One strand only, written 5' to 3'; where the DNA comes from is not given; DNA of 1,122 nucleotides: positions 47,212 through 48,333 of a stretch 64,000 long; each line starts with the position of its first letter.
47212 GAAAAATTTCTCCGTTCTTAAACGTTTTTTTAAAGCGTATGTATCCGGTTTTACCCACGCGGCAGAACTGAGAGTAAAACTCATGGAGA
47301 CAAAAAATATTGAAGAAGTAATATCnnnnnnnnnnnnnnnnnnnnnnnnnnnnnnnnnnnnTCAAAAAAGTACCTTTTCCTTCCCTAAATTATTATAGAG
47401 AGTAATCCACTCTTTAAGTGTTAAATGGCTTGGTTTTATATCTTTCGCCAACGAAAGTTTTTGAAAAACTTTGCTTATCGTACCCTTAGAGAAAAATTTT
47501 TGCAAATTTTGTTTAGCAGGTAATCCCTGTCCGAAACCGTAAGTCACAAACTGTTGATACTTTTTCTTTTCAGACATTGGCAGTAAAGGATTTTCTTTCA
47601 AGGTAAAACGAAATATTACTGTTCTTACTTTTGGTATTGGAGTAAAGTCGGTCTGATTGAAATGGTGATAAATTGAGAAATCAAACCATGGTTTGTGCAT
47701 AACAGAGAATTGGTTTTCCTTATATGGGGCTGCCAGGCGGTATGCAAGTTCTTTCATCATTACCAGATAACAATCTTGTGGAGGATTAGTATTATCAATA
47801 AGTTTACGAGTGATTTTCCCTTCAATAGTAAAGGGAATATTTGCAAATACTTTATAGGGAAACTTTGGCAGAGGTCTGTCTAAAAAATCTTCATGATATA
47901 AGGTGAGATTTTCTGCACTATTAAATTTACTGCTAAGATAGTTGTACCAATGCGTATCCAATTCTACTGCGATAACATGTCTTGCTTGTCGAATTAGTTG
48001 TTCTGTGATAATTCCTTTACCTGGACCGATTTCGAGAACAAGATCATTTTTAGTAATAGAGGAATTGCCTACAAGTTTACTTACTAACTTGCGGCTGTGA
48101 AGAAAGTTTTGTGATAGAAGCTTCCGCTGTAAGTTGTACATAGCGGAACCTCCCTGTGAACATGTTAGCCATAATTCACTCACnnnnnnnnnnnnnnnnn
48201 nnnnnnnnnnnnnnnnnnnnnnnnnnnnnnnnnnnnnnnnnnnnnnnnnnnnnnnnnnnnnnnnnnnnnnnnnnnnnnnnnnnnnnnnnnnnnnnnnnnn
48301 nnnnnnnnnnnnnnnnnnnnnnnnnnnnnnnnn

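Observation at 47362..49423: Erm-like 23S rRNA adenine-N6 methyltransferase next to an intact IS30 element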

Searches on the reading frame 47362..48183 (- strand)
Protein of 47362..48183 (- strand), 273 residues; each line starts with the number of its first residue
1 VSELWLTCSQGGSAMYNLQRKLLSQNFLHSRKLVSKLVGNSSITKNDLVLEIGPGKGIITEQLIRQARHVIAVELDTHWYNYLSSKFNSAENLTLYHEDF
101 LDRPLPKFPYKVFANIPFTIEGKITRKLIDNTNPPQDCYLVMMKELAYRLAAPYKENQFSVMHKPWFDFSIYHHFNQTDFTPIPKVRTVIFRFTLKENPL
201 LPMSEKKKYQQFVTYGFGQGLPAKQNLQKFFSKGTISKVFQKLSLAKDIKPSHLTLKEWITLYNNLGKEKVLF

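Call 3: search_protein_families(library=ncbifam, proteins=[window:47362-48183:-], max_evalue=0.01)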
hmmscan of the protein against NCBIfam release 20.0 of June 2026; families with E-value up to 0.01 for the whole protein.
window:47362-48183:- (273 aa): 27 families (the best 25 are shown)
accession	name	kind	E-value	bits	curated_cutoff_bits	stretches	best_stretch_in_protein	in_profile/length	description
NF000499.2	Erm23S_rRNA_broad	equivalog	1.5e-67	227.6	212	1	24-265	2-243/244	23S ribosomal RNA methyltransferase Erm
TIGR00755.1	ksgA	equivalog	1.4e-49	168.8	171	1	20-266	4-256/256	16S rRNA (adenine(1518)-N(6)/adenine(1519)-N(6))-dimethyltransferase RsmA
NF000077.1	Erm42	exception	3.2e-45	154.7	600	1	24-263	19-260/303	23S rRNA (adenine(2058)-N(6))-methyltransferase Erm(42)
NF000337.1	erm_SHROVE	exception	1.1e-39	136.3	320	1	19-263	2-247/248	ErmE/ErmH/ErmO/ErmR family 23S rRNA (adenine(2058)-N(6))-methyltransferase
NF042938.1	Erm55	exception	2.8e-25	88.9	525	1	16-264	4-252/270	23S rRNA (adenine(2058)-N(6))-methyltransferase Erm(55)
NF042988.1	Erm46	exception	3.5e-25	88.8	503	1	16-238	4-223/255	23S rRNA (adenine(2058)-N(6))-methyltransferase Erm(46)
NF012222.1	erm_A_23S_MT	exception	3.7e-25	88.9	475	1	24-214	9-196/243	23S rRNA (adenine(2058)-N(6))-methyltransferase Erm(A)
NF012218.0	erm_38_23S_MT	exception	7.4e-25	87.6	800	1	20-265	8-257/386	23S rRNA (adenine(2058)-N(6))-methyltransferase Erm(38)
NF000412.1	Erm43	exception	2.3e-23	83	500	1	24-240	9-216/243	23S rRNA (adenine(2058)-N(6))-methyltransferase Erm(43)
NF012223.0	erm_F_23S_MT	exception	4.8e-23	81.8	575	1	21-261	9-250/266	23S rRNA (adenine(2058)-N(6))-methyltransferase Erm(F)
NF012219.1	erm_C_23S_MT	exception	7.2e-23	81.4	530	1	24-215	9-197/244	23S rRNA (adenine(2058)-N(6))-methyltransferase Erm(C)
NF045543.1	erm_G_23S_MT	exception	6.3e-22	78.5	515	1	24-264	9-237/244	23S rRNA (adenine(2058)-N(6))-methyltransferase Erm(G)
NF000024.1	ErmS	exception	6.9e-22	78.1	675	1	8-266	48-309/319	23S rRNA (adenine(2058)-N(6))-methyltransferase Erm(S)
NF000047.1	ErmV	exception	1.2e-20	73.9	500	1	21-267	9-258/259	23S rRNA (adenine(2058)-N(6))-methyltransferase Erm(V)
NF012220.1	erm_B_23S_MT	exception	3e-20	72.8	525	1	23-215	7-196/245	23S rRNA (adenine(2058)-N(6))-methyltransferase Erm(B)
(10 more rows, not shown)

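Call 4: search_protein_families(library=pfam, proteins=[window:47362-48183:-], max_evalue=0.01)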
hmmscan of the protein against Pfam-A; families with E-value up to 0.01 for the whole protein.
window:47362-48183:- (273 aa): 3 families
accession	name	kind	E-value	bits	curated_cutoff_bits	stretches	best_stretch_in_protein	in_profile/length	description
PF00398.26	RrnaAD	-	2.5e-43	148.5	24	1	19-265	4-260/263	Ribosomal RNA adenine dimethylase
PF13649.12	Methyltransf_25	-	0.00023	22.2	27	1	49-109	1-64/97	Methyltransferase domain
PF08241.18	Methyltransf_11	-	0.0029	18.6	21.2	1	50-106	1-57/95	Methyltransferase domain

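Call 12: find_homologous_proteins(query=window:47362-48141:-, max_evalue=1e-10)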
Query window:47362-48141:- (259 aa): 2271 proteins with E <= 1e-10 among 2658 candidates; the best 120 are listed.
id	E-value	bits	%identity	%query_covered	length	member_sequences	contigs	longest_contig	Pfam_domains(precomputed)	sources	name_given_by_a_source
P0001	1.7e-171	587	100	100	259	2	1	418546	PF00398.27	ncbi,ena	-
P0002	1.9e-133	462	80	98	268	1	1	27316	PF00398.27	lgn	-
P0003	2.5e-129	448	77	98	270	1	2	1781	PF00398.27,PF13649.13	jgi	jgi:23S rRNA (adenine-N6)-dimethyltransferase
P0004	2.4e-121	422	73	97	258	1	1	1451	PF00398.27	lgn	-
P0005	1.0e-116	407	71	98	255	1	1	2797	PF00398.27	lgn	-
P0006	1.1e-112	394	69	97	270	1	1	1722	PF00398.27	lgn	-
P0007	1.4e-111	390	68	97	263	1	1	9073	PF00398.27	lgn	-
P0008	2.7e-111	389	67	98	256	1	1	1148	PF00398.27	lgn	-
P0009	5.0e-110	385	66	97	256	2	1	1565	PF00398.27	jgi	jgi:23S rRNA (adenine-N6)-dimethyltransferase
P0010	7.3e-110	385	65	97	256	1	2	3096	PF00398.27,PF13649.13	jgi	-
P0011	4.1e-109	382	65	97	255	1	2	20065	PF00398.27,PF13649.13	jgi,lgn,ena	-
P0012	1.4e-107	377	65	97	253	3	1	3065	PF00398.27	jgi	jgi:23S rRNA (adenine-N6)-dimethyltransferase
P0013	1.3e-106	374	63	97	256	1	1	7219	PF00398.27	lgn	-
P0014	1.9e-106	374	65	97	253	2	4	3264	PF00398.27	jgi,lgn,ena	-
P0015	1.9e-106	374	67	97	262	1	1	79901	PF00398.27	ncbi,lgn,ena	-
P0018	2.4e-105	370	63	97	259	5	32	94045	PF00398.27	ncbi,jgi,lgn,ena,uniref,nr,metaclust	ncbi:MAG: hypothetical protein UU81_C0051G0009 [Microgenomates group bacterium GW2011_GWC1_41_8]|uni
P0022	5.0e-104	366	63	97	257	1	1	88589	PF00398.27,PF13649.13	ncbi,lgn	-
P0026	2.4e-103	363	65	97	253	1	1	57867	PF00398.27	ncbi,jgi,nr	ncbi:23S ribosomal RNA methyltransferase Erm [Candidatus Parcubacteria bacterium]|nr:MAG: 23S riboso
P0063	7.7e-96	339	61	98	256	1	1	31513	PF00398.27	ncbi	-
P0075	9.5e-94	332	58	97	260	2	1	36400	PF00398.27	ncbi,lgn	-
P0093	2.5e-91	324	57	98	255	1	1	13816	PF00398.27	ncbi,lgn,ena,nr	ncbi:MAG: hypothetical protein COY80_03195 [Candidatus Pacebacteria bacterium CG_4_10_14_0_8_um_filt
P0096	4.2e-91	323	57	100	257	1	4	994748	PF00398.27,PF13649.13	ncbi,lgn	-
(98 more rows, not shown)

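Call 13: find_encoding_contigs(protein=window:47362-48183:-, flank=10000, max_places=6)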
Protein window:47362-48183:- (273 aa): 1 contig read that carries it; 1 place shown.
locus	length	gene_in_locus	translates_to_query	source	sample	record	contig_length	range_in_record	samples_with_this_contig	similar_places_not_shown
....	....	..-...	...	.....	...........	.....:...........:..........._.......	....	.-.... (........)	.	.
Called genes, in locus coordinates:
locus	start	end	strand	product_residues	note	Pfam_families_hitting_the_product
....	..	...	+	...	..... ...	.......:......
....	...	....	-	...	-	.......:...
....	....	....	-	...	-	-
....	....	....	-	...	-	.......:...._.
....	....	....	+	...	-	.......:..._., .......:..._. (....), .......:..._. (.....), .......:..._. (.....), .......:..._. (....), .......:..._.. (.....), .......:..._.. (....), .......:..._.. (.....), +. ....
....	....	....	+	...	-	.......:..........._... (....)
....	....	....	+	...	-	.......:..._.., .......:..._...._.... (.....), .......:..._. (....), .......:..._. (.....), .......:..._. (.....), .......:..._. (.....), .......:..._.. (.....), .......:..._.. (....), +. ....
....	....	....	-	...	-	-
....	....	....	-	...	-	-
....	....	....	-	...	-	?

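Call 14: find_encoding_contigs(protein=P0001, flank=10000, max_places=4)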
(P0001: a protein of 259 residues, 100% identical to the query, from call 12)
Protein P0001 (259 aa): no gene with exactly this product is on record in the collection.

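Call 15: list_cluster_members(proteins=[P0001, P0015, P0018, P0022, P0026, P0096, P0002, P0063, P0075, P0093])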
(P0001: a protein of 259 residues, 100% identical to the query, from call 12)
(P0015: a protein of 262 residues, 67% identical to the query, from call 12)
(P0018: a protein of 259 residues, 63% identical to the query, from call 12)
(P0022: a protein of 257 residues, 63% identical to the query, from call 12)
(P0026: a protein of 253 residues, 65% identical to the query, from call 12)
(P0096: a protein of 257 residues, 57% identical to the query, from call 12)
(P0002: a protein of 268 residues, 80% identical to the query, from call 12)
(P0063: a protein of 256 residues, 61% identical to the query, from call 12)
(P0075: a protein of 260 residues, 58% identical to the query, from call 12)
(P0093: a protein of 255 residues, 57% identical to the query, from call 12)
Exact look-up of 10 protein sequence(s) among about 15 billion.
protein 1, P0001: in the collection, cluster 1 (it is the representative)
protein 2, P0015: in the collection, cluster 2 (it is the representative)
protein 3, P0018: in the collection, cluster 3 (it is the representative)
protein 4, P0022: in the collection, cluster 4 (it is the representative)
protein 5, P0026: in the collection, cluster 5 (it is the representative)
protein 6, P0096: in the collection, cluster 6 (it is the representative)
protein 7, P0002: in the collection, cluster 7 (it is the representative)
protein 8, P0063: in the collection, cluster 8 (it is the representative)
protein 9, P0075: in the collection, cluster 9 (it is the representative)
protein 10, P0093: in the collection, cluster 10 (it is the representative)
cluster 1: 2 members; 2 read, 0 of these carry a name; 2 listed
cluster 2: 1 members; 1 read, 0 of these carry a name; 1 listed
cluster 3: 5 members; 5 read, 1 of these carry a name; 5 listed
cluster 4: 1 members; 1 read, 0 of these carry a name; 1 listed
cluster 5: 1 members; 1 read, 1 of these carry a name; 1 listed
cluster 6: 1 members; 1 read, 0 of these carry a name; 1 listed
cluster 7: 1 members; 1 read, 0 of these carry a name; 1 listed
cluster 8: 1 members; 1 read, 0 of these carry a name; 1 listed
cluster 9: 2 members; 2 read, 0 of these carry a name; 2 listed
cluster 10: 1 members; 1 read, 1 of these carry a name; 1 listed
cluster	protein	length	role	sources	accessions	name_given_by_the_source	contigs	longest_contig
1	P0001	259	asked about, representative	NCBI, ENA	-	-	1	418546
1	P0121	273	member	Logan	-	-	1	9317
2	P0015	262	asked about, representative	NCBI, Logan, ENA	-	-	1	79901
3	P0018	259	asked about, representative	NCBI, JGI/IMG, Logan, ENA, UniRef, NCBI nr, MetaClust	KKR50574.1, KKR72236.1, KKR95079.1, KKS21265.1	MAG: hypothetical protein UU81_C0051G0009 [Microgenomates group bacterium ... | rRNA (Adenine-N(6)-)-methyltransferase n=3 Tax=Candidatus Roizmaniibacteriota ... | MAG: rRNA (Adenine-N(6)-)-methyltransferase [Candidatus Levybacteria bacterium ...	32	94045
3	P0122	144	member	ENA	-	-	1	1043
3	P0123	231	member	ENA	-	-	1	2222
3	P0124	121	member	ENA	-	-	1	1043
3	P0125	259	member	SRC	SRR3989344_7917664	-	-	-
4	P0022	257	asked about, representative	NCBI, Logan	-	-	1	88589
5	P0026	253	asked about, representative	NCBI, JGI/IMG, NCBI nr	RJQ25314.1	23S ribosomal RNA methyltransferase Erm [Candidatus Parcubacteria bacterium] | MAG: 23S ribosomal RNA methyltransferase Erm [Candidatus Parcubacteria bacterium]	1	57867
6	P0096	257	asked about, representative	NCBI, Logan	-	-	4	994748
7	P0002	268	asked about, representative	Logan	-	-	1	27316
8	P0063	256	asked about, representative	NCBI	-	-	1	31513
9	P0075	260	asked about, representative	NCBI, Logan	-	-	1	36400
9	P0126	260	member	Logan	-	-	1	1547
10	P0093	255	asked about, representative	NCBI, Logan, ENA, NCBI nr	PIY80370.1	MAG: hypothetical protein COY80_03195 [Candidatus Pacebacteria bacterium ...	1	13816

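Call 17: search_solved_structures(query=window:47362-48141:-, max_evalue=0.00001, show_alignments=0)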
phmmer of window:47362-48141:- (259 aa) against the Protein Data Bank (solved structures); distinct sequences matched with E-value up to 0.00001: 34.
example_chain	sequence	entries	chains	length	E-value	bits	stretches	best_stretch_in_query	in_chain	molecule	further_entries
7f8a_A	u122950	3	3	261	1.4e-23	87.2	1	6-250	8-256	Erm(38)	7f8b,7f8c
7v2l_W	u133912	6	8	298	6.3e-23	85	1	6-254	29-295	Ribosomal RNA small subunit methyltransferase A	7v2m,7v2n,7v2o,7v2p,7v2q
6ifs_A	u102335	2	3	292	7.1e-23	84.9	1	6-254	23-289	Ribosomal RNA small subunit methyltransferase A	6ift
6ifx_A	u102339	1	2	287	2.1e-22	83.4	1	6-254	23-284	Ribosomal RNA small subunit methyltransferase A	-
6nvm_A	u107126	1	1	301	5.9e-22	81.9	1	5-253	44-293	rRNA adenine N-6-methyltransferase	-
6ifw_A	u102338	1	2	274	7e-22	81.6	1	10-254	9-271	Ribosomal RNA small subunit methyltransferase A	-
3tqs_A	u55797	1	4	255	4.9e-21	78.9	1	6-250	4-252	Ribosomal RNA small subunit methyltransferase A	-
6ifv_A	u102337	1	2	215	1.4e-19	74.1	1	6-185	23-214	Ribosomal RNA small subunit methyltransferase A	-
1yub_A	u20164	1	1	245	2.1e-19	73.5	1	9-205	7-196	RRNA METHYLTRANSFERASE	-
1qam_A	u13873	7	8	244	5.8e-19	72.1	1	10-202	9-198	ERMC' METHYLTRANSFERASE | ERMC' RRNA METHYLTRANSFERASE | RRNA METHYL TRANSFERASE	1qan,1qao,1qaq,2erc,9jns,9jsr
3grr_A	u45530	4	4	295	1.8e-17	67.1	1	6-179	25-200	Dimethyladenosine transferase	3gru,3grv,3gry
6rbd_y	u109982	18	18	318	3.6e-17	66.2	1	9-185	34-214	Dimethyladenosine transferase | rRNA adenine N(6)-methyltransferase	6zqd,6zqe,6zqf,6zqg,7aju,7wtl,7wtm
3fyc_A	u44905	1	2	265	3.4e-16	63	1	11-179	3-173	Probable dimethyladenosine transferase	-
3fyd_A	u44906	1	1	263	4.3e-16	62.7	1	12-179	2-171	Probable dimethyladenosine transferase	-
2h1r_A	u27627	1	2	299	6.9e-16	62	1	10-188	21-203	Dimethyladenosine transferase, putative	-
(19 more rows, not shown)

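Call 18: find_related_loci(query=A1, collection=genome_contigs, flank=10000)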
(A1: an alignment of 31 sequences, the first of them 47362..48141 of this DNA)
Query A1 (259 aa) in genome_contigs; peptide patterns used: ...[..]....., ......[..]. (x = any residue, [..] = any of these).
480 stretches matched a pattern; 432 encode a relative of the query (tblastn E <= 1e-3); the best 80 are kept; 80 distinct loci.
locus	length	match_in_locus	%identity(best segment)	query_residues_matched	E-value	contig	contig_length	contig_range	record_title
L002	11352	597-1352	63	1-252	2e-110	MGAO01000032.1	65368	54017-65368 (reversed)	MAG: Candidatus Roizmanbacteria bacterium RIFCSPLOWO2_01_FULL_40_14 rifcsplowo2_01_scaffold_350, whole genome shotgun se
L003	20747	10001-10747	63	1-249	3e-108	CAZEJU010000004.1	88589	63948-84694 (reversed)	MAG TPA_asm: uncultured Gammaproteobacteria bacterium isolate binchicken_co105_439 genome assembly, contig: NODE_265_len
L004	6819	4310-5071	61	1-254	3e-107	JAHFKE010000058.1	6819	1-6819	MAG: Candidatus Levyibacteriota bacterium isolate nzgw402 NODE_10030_length_6820_cov_3.664875, whole genome shotgun sequ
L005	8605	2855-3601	61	1-249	7e-104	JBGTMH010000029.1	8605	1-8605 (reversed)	MAG: Patescibacteria group bacterium isolate JTS-RE358 k141_2720912, whole genome shotgun sequence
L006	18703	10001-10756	65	1-252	6e-109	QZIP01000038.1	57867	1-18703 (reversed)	MAG: Candidatus Parcubacteria bacterium isolate SURF_62 Ga0104751_1000670, whole genome shotgun sequence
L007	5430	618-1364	57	1-249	8e-100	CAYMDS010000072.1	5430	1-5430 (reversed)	MAG TPA_asm: uncultured Gammaproteobacteria bacterium isolate SRP192515_co2_133 genome assembly, contig: NODE_13779_leng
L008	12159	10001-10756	58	1-252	1e-99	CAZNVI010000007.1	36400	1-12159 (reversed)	MAG TPA_asm: uncultured Gammaproteobacteria bacterium isolate SRP192515_co1_25 genome assembly, contig: NODE_950_length_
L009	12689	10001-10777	59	1-259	2e-99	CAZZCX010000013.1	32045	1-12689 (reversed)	MAG TPA_asm: uncultured Gammaproteobacteria bacterium isolate SRP173033_co1_414 genome assembly, contig: NODE_2038_lengt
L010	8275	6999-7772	60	1-252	3e-99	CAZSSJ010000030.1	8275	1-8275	MAG TPA_asm: uncultured Gammaproteobacteria bacterium isolate SRP050083_co1_3 genome assembly, contig: NODE_4411_length_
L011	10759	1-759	57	1-254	6e-97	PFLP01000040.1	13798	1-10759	MAG: Candidatus Pacebacteria bacterium CG_4_10_14_0_8_um_filter_42_14 CG_4_10_14_0.8_um_filter_scaffold_2585_c, whole ge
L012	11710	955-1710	59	1-252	1e-96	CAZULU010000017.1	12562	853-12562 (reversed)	MAG TPA_asm: uncultured Pseudomonadales bacterium isolate SRP193661_co1_10 genome assembly, contig: NODE_5016_length_125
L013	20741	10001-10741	55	3-249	5e-91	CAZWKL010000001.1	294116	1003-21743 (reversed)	MAG TPA_asm: uncultured Pseudomonadales bacterium isolate binchicken_co173_42 genome assembly, contig: NODE_26_length_29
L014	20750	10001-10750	52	1-252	1e-88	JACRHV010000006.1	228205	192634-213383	MAG: Candidatus Paceibacterota bacterium isolate NC_groundwater_1786_Pr3_B-0.1um_43_18 SR-2_scaffold_141_1555123, whole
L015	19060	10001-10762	54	1-254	2e-88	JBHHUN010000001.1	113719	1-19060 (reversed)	MAG: Candidatus Dojkabacteria bacterium isolate S.5.sp3_bin.15 NODE_4_length_113719_cov_7.412866, whole genome shotgun s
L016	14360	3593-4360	51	1-256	2e-87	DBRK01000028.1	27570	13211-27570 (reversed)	MAG TPA_asm: Patescibacteria group bacterium UBA1370 UBA1370_contig_8603, whole genome shotgun sequence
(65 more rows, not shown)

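Call 22: search_dna_similar(query=window:47362-48141:-, collection=plasmids, mode=protein, max_rows=60, rows=spread, max_evalue=0.000001)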
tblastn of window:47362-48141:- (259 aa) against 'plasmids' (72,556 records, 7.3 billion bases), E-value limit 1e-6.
Records with a match: 1783; places in all: 2018; records where one place covers at least 80% of the query: 296.
Best place of each record, by identity: <60% 1783.
By first word of the organism name: Enterococcus 781; Escherichia 300; Staphylococcus 194; Klebsiella 158; Shigella 55; Salmonella 26; Streptococcus 26; Lactococcus 18; Acinetobacter 16; Providencia 13; and 71 more.
By predicted mobility (MOB-suite, as given by PLSDB): conjugative 673; non-mobilizable 589; mobilizable 521.
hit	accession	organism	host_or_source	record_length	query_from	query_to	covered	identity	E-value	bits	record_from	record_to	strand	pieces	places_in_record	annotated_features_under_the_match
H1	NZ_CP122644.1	Escherichia coli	Sus scrofa,feces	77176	10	250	93%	41.0%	1e-47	176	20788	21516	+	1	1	erm: 23S ribosomal RNA methyltransferase Erm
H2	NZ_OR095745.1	Salmonella enterica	-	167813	10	254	95%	37.5%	4e-43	162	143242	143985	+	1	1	rRNA adenine N(6)-methyltransferase family protein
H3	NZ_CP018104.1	Escherichia coli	Homo sapiens,clinical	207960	10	249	93%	36.6%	2e-41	158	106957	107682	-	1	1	erm(42): 23S rRNA (adenine(2058)-N(6))-methyltransferase Erm(42)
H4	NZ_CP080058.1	Escherichia coli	Homo sapiens,tissue sample,Human feces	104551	10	249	93%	36.2%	1e-41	158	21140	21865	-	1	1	erm(42): 23S rRNA (adenine(2058)-N(6))-methyltransferase Erm(42)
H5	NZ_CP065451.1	Klebsiella pneumoniae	Homo sapiens,Taichung Veterans General ...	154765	10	249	93%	36.2%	1e-41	158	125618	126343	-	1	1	erm(42): 23S rRNA (adenine(2058)-N(6))-methyltransferase Erm(42)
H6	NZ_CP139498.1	Klebsiella pneumoniae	animal,swine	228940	10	249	93%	36.2%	1e-41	158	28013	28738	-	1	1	erm(42): 23S rRNA (adenine(2058)-N(6))-methyltransferase Erm(42)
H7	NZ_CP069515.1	Corynebacterium striatum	-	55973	2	255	98%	26.7%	4e-21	99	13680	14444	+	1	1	erm: 23S ribosomal RNA methyltransferase Erm | erm(X): 23S rRNA (adenine(2058)-N(6))-methyltransferase Erm(X) | ErmX: Erm 23S ribosomal RNA methyltransferase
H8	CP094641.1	Prescottella equi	clinical isolates,clinical isolates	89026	2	238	92%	27.6%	1e-18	92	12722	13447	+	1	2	23S rRNA (adenine(2058)-N(6))-methyltransferase Erm(46) | erm(46): 23S rRNA (adenine(2058)-N(6))-methyltransferase Erm(46)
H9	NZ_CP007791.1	Corynebacterium marinum DSM 44953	coastal sediment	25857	3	254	97%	25.4%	2e-21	100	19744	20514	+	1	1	Erm(51): Erm 23S ribosomal RNA methyltransferase | erm: 23S ribosomal RNA methyltransferase Erm | erm(51): 23S rRNA (adenine(2058)-N(6))-methyltransferase Erm(51)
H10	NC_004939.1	Corynebacterium striatum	-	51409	2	207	80%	29.2%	2e-19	94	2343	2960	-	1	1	23S rRNA (adenine(2058)-N(6))-methyltransferase Erm(X) | ErmX: Erm 23S ribosomal RNA methyltransferase | erm(X): 23S rRNA (adenine(2058)-N(6))-methyltransferase Erm(X)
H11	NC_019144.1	Staphylococcus aureus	fresh raw milk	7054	10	199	73%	30.4%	7e-17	87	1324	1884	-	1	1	ErmA: Erm 23S ribosomal RNA methyltransferase | erm(A): 23S rRNA (adenine(2058)-N(6))-methyltransferase Erm(A)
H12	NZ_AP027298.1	Enterococcus faecalis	Bacteria,excrement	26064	10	199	73%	30.4%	5e-16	84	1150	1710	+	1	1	erm(A): 23S rRNA (adenine(2058)-N(6))-methyltransferase Erm(A) | ErmA: Erm 23S ribosomal RNA methyltransferase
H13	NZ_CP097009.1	Enterococcus faecalis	whole organism,pet food (BARF)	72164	10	199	73%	30.4%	5e-16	84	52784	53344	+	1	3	erm(A): 23S rRNA (adenine(2058)-N(6))-methyltransferase Erm(A) | ErmA: Erm 23S ribosomal RNA methyltransferase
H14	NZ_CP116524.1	Enterococcus faecium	Bos taurus,whole organism,fecal sample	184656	10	199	73%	30.4%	5e-16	84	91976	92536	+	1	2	erm(A): 23S rRNA (adenine(2058)-N(6))-methyltransferase Erm(A) | ErmA: Erm 23S ribosomal RNA methyltransferase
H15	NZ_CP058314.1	Staphylococcus aureus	Homo sapiens,urine,urine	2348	10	199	73%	29.8%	2e-15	82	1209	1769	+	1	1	erm(C): 23S rRNA (adenine(2058)-N(6))-methyltransferase Erm(C) | ErmC: Erm 23S ribosomal RNA methyltransferase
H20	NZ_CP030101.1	Listeria monocytogenes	Environment,water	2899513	6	205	77%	25.8%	4e-18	91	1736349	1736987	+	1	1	none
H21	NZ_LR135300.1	Enterococcus faecium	-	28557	10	180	66%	29.2%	7e-15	81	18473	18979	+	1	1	erm(B): 23S rRNA (adenine(2058)-N(6))-methyltransferase Erm(B) | ErmB: Erm 23S ribosomal RNA methyltransferase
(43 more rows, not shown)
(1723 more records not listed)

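Call 33: get_annotated_region(hit=H1, flank=6000)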
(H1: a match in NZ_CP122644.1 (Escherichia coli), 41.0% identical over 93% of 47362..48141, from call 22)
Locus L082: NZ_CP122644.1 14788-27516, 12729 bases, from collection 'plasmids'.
description: Escherichia coli strain ETEC4079 plasmid unnamed1, complete sequence
organism: Escherichia coli (NCBI taxid 562)
taxonomy: Bacteria; Pseudomonadota; Gammaproteobacteria; Enterobacterales; Enterobacteriaceae; Escherichia; Escherichia coli
host: -; source: Sus scrofa,feces; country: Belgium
typing (MOB-suite, as given by PLSDB): conjugative; replicon IncFIA,IncFIC; relaxase MOBF; mating-pair formation MPF_F
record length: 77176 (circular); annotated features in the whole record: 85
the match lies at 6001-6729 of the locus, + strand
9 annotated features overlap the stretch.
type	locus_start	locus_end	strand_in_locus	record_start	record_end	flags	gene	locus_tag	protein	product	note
CDS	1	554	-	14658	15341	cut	-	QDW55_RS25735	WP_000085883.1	DNA methylase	-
CDS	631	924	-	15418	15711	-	-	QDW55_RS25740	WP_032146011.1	hypothetical protein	-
CDS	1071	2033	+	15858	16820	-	parM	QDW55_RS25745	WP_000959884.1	plasmid segregation protein ParM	-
CDS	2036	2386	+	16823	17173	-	-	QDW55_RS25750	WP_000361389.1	plasmid partitioning/stability family protein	-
CDS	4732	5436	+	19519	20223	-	-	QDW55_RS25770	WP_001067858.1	IS6-like element IS26 family transposase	GO:0006313 - DNA transposition [Evidence IEA]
CDS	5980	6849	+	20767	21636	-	erm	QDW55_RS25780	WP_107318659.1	23S ribosomal RNA methyltransferase Erm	-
CDS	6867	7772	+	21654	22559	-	-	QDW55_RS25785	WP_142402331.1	hypothetical protein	-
CDS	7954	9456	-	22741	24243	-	-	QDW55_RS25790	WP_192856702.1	IS91 family transposase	-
CDS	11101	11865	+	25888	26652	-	-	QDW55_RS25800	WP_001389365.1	IS6-like element IS6100 family transposase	GO:0006313 - DNA transposition [Evidence IEA]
